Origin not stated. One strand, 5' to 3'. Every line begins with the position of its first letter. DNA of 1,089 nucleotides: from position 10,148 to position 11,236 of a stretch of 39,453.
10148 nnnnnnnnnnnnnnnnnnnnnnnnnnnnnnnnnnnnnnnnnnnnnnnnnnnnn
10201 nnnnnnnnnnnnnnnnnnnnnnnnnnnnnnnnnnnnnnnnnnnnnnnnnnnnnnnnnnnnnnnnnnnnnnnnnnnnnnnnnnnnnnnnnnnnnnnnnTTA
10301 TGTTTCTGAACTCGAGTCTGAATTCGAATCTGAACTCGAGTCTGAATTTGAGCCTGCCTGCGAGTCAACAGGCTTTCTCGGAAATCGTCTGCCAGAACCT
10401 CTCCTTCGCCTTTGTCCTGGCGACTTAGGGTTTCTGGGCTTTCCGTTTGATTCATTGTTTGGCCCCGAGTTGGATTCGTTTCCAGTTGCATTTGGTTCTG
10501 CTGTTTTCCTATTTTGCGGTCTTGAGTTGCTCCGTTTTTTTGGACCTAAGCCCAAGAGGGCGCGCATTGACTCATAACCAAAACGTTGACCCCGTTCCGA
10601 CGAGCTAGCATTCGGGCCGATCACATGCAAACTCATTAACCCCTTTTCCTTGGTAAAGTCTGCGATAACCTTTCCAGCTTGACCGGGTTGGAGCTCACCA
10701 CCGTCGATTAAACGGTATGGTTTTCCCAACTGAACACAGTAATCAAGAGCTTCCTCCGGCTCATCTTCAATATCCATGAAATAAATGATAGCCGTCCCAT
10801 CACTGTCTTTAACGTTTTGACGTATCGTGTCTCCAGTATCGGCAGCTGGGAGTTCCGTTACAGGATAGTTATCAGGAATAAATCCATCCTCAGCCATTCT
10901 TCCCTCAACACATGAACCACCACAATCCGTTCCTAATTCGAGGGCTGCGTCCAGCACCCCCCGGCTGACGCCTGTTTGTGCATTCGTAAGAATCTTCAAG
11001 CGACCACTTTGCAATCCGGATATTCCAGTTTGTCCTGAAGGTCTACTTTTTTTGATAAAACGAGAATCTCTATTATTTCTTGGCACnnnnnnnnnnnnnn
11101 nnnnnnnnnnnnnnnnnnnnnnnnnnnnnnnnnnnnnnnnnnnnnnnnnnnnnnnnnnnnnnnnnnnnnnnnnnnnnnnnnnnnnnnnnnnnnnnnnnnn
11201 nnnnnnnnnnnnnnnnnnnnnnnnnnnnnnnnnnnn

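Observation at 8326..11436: Compact SLOG(cpYpsA) - MazG - RlmJ-type methyltransferase - PD-(D/E)XK nuclease operon: candidate nucleotide-centric modification/conflict module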

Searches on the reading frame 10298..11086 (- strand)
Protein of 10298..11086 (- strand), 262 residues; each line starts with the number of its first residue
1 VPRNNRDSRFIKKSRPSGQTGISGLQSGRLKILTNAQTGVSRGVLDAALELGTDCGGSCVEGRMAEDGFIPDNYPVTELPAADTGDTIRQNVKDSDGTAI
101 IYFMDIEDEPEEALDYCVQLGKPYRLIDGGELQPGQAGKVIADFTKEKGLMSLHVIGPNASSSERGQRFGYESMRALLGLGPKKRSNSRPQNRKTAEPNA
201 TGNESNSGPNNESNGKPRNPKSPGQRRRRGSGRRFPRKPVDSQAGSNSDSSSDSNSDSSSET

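Call 3: search_protein_families(library=pfam, proteins=[window:10298-11086:-], max_evalue=0.1)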
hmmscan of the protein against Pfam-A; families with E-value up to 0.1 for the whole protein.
window:10298-11086:- (262 aa): 1 family
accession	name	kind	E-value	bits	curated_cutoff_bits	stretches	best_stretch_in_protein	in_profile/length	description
PF12694.12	cpYpsA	-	3.5e-28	98.6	26.2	1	34-175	3-142/145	Circularly permutated YpsA SLOG family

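Call 4: search_protein_families(library=ncbifam, proteins=[window:10298-11086:-], max_evalue=0.1)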
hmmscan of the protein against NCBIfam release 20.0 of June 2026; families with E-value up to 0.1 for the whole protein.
window:10298-11086:- (262 aa): 0 families

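Call 9: search_protein_families(library=padloc, proteins=[window:10298-11086:-], max_evalue=0.1)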
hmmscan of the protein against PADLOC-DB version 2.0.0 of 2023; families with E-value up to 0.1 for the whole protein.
window:10298-11086:- (262 aa): 0 families

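Call 10: find_homologous_proteins(query=window:10298-11086:-)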
Query window:10298-11086:- (262 aa): 46 proteins with E <= 0.001 among 1875 candidates.
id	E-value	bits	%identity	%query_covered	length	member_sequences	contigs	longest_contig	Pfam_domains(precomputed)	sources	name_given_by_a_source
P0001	1.3e-164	564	98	100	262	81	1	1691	PF12694.13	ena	-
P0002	1.4e-118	413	78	85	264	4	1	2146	PF12694.13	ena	-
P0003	1.1e-113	397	75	85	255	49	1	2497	PF12694.13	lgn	-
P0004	1.4e-113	397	73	85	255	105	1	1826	PF12694.13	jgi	-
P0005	1.2e-112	394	71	85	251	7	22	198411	PF12694.13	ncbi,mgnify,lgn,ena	ncbi:MAG: YpsA SLOG family protein [Burkholderiales bacterium]|mgnify:FL=1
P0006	2.2e-112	393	69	95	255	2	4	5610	PF12694.13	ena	-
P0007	5.7e-108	379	71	93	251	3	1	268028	PF12694.13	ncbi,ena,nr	ncbi:MAG: hypothetical protein O3A65_02310 [Proteobacteria bacterium]|nr:hypothetical protein [Pseud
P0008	9.0e-108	378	71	84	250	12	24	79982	PF12694.13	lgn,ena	-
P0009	7.9e-107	375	73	82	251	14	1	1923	PF12694.13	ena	-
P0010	4.1e-102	359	68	93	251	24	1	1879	PF12694.13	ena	-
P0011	2.2e-84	301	60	96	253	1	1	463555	PF12694.13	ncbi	-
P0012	4.3e-84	300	60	96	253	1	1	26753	PF12694.13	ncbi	-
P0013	5.8e-84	300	61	91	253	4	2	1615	PF12694.13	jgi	jgi:hypothetical protein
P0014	7.4e-84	300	60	91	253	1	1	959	PF12694.13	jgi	-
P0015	1.4e-83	299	59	96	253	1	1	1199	PF12694.13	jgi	-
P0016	2.2e-83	298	61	91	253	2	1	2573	PF12694.13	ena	-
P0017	2.3e-83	298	60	96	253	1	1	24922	PF12694.13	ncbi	-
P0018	4.8e-83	297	59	96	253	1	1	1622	PF12694.13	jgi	-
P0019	5.3e-83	297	59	96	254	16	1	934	PF12694.13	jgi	-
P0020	7.1e-83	296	60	91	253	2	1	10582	PF12694.13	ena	-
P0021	2.1e-82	295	60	91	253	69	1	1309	PF12694.13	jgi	jgi:hypothetical protein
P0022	2.7e-82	294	60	91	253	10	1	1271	PF12694.13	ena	-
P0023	4.4e-76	274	55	85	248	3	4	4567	PF12694.13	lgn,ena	-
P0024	2.3e-56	209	57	72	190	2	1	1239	PF12694.13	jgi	jgi:hypothetical protein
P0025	8.2e-50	188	44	78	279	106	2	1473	PF12694.13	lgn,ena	-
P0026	4.4e-40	156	73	39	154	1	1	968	PF12694.13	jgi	jgi:hypothetical protein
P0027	1.0e-33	135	48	57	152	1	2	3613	PF12694.13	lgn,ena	-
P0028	2.6e-31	127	47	57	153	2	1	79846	PF12694.13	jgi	-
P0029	3.7e-31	127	43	61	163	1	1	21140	PF12694.13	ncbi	-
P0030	1.5e-29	122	45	57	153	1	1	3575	PF12694.13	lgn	-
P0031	1.8e-29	121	46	58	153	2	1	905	PF12694.13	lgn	-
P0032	3.1e-29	121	44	57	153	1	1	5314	PF12694.13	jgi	jgi:hypothetical protein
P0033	3.8e-29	120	44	57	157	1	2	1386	PF12694.13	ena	-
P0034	1.3e-28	119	44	58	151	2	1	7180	PF12694.13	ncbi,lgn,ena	-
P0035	2.0e-27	115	42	57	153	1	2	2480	PF12694.13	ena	-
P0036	4.0e-27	114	44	57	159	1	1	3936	PF12694.13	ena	-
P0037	4.1e-27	114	47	53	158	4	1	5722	PF12694.13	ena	-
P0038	7.0e-27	113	44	54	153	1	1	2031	PF12694.13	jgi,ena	-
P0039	5.3e-26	110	42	57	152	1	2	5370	PF02481.22,PF12694.13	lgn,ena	-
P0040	5.9e-26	110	42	57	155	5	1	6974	PF12694.13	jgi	-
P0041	1.6e-25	108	44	58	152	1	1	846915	PF02481.22,PF12694.13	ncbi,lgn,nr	ncbi:MAG: putative molybdenum carrier protein [Candidatus Thiodiazotropha sp. (ex Monitilora ramsayi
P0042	1.8e-24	105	43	56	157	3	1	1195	PF12694.13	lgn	-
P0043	1.2e-16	79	38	50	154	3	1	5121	PF12694.13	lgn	-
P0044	1.3e-14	73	37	50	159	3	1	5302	PF12694.13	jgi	jgi:hypothetical protein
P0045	3.9e-14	71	37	50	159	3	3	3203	PF12694.13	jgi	-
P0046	3.2e-5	42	31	51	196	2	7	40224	PF12694.13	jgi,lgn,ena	-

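Call 12: find_encoding_contigs(protein=P0007, flank=8000, max_places=3)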
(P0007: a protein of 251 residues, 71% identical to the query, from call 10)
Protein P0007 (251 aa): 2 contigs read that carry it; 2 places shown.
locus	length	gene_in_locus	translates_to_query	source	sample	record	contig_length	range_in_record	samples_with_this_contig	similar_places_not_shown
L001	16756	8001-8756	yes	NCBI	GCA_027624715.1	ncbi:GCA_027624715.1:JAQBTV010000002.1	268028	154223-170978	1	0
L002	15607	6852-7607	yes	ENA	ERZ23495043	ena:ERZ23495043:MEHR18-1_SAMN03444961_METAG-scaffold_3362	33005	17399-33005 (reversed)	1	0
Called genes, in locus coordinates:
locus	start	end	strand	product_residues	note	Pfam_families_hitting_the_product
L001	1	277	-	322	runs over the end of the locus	PF16868:NMT1_3, PF09084:NMT1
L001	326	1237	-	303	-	PF13417:GST_N_3, PF13409:GST_N_2 (weak), PF13410:GST_C_2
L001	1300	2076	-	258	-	PF00106:adh_short, PF08659:KR, PF13561:adh_short_C2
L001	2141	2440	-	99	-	PF08895:DUF1840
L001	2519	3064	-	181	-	PF10604:Polyketide_cyc2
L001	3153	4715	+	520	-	PF00501:AMP-binding, PF13193:AMP-binding_C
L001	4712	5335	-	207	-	PF01209:Ubie_methyltran, PF13489:Methyltransf_23, PF13847:Methyltransf_31, PF08241:Methyltransf_11, PF08242:Methyltransf_12, PF13649:Methyltransf_25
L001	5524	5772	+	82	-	PF01176:eIF-1a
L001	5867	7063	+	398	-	PF02515:CoA_transf_3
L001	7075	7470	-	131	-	-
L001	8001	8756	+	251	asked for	PF12694:cpYpsA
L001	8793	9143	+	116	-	PF12643:MazG-like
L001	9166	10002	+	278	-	PF04378:RsmJ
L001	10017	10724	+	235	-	PF12684:DUF3799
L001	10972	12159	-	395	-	PF04187:Cofac_haem_bdg, PF13180:PDZ_2, PF17820:PDZ_6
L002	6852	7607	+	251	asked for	PF12694:cpYpsA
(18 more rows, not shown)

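Call 13: find_encoding_contigs(protein=P0005, flank=8000, max_places=3)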
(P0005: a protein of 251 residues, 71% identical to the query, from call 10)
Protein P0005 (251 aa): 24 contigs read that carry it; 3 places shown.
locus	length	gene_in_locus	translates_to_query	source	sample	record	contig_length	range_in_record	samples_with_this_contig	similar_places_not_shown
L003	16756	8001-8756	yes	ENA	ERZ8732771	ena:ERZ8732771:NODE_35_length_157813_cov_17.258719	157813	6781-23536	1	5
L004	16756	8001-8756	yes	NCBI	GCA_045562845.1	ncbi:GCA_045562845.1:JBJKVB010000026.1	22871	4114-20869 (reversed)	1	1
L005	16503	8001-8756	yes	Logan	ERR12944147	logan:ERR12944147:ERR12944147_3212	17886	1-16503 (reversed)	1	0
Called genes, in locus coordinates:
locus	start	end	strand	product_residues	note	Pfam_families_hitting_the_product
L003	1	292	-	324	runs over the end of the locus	PF16868:NMT1_3, PF09084:NMT1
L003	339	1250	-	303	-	PF13417:GST_N_3, PF13409:GST_N_2, PF14497:GST_C_3 (weak), PF13410:GST_C_2 (weak)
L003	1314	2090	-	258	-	PF23441:SDR (weak), PF00106:adh_short, PF08659:KR, PF13561:adh_short_C2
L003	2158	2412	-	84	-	PF08895:DUF1840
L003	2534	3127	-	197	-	PF10604:Polyketide_cyc2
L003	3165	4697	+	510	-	PF00501:AMP-binding, PF13193:AMP-binding_C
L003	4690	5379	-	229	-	PF13489:Methyltransf_23, PF01209:Ubie_methyltran, PF13847:Methyltransf_31, PF08241:Methyltransf_11, PF08242:Methyltransf_12, PF13649:Methyltransf_25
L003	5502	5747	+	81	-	PF01176:eIF-1a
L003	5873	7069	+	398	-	PF02515:CoA_transf_3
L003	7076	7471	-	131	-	-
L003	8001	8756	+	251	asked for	PF12694:cpYpsA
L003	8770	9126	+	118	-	PF12643:MazG-like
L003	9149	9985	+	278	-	PF04378:RsmJ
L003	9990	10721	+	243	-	PF12684:DUF3799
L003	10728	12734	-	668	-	PF01433:Peptidase_M1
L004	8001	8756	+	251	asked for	PF12694:cpYpsA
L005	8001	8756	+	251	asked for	PF12694:cpYpsA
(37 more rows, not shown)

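Call 14: find_encoding_contigs(protein=P0011, flank=8000, max_places=3)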
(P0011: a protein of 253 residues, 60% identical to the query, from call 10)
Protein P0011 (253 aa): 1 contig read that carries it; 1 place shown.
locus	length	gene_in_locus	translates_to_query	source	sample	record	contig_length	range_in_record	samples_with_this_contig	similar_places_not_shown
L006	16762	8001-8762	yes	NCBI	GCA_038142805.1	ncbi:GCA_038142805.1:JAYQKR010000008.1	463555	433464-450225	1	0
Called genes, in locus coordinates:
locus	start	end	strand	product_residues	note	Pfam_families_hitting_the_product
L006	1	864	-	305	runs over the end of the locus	PF13417:GST_N_3, PF13409:GST_N_2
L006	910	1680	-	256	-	PF23441:SDR, PF00106:adh_short, PF08659:KR, PF13561:adh_short_C2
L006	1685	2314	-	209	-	PF01613:Flavin_Reduct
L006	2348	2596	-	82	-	PF08895:DUF1840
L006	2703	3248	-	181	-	PF10604:Polyketide_cyc2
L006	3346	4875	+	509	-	PF00501:AMP-binding, PF13193:AMP-binding_C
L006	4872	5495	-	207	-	PF01209:Ubie_methyltran, PF13489:Methyltransf_23, PF08241:Methyltransf_11, PF08242:Methyltransf_12 (faint), PF13649:Methyltransf_25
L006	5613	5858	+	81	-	PF01176:eIF-1a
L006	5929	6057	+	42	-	PF02515:CoA_transf_3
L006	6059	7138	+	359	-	PF02515:CoA_transf_3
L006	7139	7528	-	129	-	-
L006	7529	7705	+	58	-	-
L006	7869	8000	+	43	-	-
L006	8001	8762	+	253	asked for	PF12694:cpYpsA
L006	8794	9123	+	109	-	PF12643:MazG-like (weak)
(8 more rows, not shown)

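Call 16: find_encoding_contigs(protein=P0028, flank=8000, max_places=2)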
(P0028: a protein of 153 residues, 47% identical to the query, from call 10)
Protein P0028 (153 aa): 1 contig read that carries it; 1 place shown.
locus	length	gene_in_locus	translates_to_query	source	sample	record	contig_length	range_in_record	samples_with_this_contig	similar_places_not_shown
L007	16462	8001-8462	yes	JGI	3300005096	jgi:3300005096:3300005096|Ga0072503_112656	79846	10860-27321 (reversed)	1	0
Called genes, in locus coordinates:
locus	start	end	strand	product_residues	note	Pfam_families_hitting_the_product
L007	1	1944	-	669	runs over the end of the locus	PF00654:Voltage_CLC, PF00571:CBS (faint), PF02080:TrkA_C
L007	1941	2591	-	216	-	PF00156:Pribosyltran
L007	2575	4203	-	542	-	PF00072:Response_reg, PF00158:Sigma54_activat, PF14532:Sigma54_activ_2, PF07728:AAA_5 (weak), PF25601:AAA_lid_14, PF02954:HTH_8 (weak)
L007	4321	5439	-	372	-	PF00180:Iso_dh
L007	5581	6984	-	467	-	PF03051:Peptidase_C1_2, PF00112:Peptidase_C1 (faint)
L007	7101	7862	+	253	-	PF03372:Exo_endo_phos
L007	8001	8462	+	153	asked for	PF12694:cpYpsA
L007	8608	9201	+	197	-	-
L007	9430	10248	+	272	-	PF01297:ZnuA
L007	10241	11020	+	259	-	PF00005:ABC_tran, PF13304:AAA_21 (faint)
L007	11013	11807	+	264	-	PF00950:ABC-3, PF01032:FecCD (weak)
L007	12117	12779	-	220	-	PF01066:CDP-OH_P_transf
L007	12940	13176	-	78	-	PF04325:DUF465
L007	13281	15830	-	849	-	PF11897:DUF3417, PF00343:Phosphorylase, PF28476:GlgP_C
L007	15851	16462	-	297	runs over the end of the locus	PF00781:DAGK_cat (weak), PF01513:NAD_kinase, PF20143:NAD_kinase_C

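Call 17: find_encoding_contigs(protein=P0041, flank=8000, max_places=2)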
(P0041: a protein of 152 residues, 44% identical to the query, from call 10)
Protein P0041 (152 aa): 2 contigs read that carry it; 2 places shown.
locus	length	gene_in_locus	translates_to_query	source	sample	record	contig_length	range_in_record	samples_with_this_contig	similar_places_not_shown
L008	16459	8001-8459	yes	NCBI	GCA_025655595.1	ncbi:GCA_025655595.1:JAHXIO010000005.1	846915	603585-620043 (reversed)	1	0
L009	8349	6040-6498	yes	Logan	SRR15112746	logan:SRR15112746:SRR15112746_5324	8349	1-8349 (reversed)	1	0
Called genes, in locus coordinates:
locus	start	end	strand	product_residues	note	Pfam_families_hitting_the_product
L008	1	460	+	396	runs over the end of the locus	PF07690:MFS_1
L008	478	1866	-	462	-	PF00753:Lactamase_B, PF12706:Lactamase_B_2, PF16661:Lactamase_B_6, PF10996:Beta-Casp, PF07521:RMMBL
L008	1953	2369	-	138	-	-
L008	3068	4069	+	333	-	PF00657:Lipase_GDSL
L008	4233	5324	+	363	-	PF03480:DctP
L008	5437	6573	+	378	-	PF04290:DctQ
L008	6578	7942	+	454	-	PF06808:DctM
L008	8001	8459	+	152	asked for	PF02481:DNA_processg_A (faint), PF12694:cpYpsA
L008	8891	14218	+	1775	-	PF17803:Cadherin_4, PF17892:Cadherin_5, PF17963:Big_9, PF17803:Cadherin_4, PF17892:Cadherin_5, PF17963:Big_9, PF17803:Cadherin_4, PF17892:Cadherin_5, +20 more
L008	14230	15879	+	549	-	PF07394:DUF1501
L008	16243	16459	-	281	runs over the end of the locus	PF13435:Cytochrome_C554 (faint), PF14522:Cytochrome_C7 (faint), PF13447:Multi-haem_cyto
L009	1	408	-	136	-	?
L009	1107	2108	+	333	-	PF00657:Lipase_GDSL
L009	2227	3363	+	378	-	PF03480:DctP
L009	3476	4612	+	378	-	PF04290:DctQ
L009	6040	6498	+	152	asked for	PF02481:DNA_processg_A (faint), PF12694:cpYpsA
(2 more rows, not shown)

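Call 18: find_encoding_contigs(protein=P0029, flank=8000, max_places=2)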
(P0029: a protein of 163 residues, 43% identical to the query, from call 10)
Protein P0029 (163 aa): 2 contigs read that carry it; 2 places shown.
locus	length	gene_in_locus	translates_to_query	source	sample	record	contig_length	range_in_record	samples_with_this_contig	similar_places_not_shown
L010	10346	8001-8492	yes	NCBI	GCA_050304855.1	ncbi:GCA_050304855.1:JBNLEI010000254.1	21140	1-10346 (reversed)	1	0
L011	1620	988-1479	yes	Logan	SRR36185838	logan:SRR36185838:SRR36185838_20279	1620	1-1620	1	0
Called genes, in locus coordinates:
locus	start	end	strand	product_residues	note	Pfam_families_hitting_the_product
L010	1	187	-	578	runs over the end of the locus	PF02776:TPP_enzyme_N, PF00205:TPP_enzyme_M, PF02775:TPP_enzyme_C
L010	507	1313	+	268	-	PF13714:PEP_mutase, PF00463:ICL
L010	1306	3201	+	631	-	PF00069:Pkinase, PF07714:PK_Tyr_Ser-Thr, PF01636:APH (faint)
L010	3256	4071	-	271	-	PF10977:DUF2797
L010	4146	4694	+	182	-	PF00719:Pyrophosphatase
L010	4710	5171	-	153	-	PF02391:MoaE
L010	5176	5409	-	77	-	PF02597:ThiS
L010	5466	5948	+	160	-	PF01967:MoaC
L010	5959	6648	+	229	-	-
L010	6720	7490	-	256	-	PF05673:DUF815, PF13191:AAA_16 (weak), PF00004:AAA (weak)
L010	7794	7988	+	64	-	PF04324:Fer2_BFD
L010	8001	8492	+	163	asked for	PF12694:cpYpsA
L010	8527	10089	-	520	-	-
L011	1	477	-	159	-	?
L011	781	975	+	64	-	PF04324:Fer2_BFD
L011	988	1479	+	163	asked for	PF12694:cpYpsA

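Call 27: find_encoding_contigs(protein=P0023, flank=8000, max_places=4)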
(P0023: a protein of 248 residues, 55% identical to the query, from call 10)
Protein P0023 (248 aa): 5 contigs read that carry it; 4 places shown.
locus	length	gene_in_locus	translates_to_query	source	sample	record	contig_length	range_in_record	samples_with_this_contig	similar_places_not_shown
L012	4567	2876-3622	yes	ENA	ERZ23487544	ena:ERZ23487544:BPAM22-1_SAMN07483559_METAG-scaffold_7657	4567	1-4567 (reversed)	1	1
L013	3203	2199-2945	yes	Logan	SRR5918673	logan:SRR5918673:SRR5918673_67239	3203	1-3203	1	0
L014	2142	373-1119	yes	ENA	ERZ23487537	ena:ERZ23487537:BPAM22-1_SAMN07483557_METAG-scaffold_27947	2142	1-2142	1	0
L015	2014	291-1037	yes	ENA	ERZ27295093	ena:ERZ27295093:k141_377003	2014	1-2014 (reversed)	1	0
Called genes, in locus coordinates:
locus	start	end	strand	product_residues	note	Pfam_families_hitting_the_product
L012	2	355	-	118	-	?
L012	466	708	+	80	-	PF01176:eIF-1a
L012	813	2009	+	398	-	PF02515:CoA_transf_3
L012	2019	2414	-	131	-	-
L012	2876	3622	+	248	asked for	PF12694:cpYpsA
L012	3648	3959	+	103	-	PF12643:MazG-like (weak)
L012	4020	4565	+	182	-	?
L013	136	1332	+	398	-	PF02515:CoA_transf_3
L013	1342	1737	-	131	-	-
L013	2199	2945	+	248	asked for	PF12694:cpYpsA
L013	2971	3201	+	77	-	?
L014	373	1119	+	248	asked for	PF12694:cpYpsA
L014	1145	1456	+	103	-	PF12643:MazG-like (weak)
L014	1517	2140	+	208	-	?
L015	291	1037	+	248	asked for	PF12694:cpYpsA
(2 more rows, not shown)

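Call 28: find_encoding_contigs(protein=P0025, flank=8000, max_places=4)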
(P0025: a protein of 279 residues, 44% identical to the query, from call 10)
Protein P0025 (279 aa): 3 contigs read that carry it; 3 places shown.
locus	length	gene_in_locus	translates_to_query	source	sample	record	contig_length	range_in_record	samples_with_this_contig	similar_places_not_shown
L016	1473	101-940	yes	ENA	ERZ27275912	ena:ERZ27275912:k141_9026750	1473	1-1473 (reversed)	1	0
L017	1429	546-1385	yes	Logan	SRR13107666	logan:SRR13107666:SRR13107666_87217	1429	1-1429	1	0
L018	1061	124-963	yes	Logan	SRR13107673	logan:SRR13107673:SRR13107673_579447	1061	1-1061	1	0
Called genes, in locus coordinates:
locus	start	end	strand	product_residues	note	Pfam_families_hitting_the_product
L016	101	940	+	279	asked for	PF12694:cpYpsA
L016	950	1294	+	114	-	PF12643:MazG-like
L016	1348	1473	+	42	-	?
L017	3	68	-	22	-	?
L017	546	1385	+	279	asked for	PF12694:cpYpsA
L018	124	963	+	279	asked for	PF12694:cpYpsA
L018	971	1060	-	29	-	?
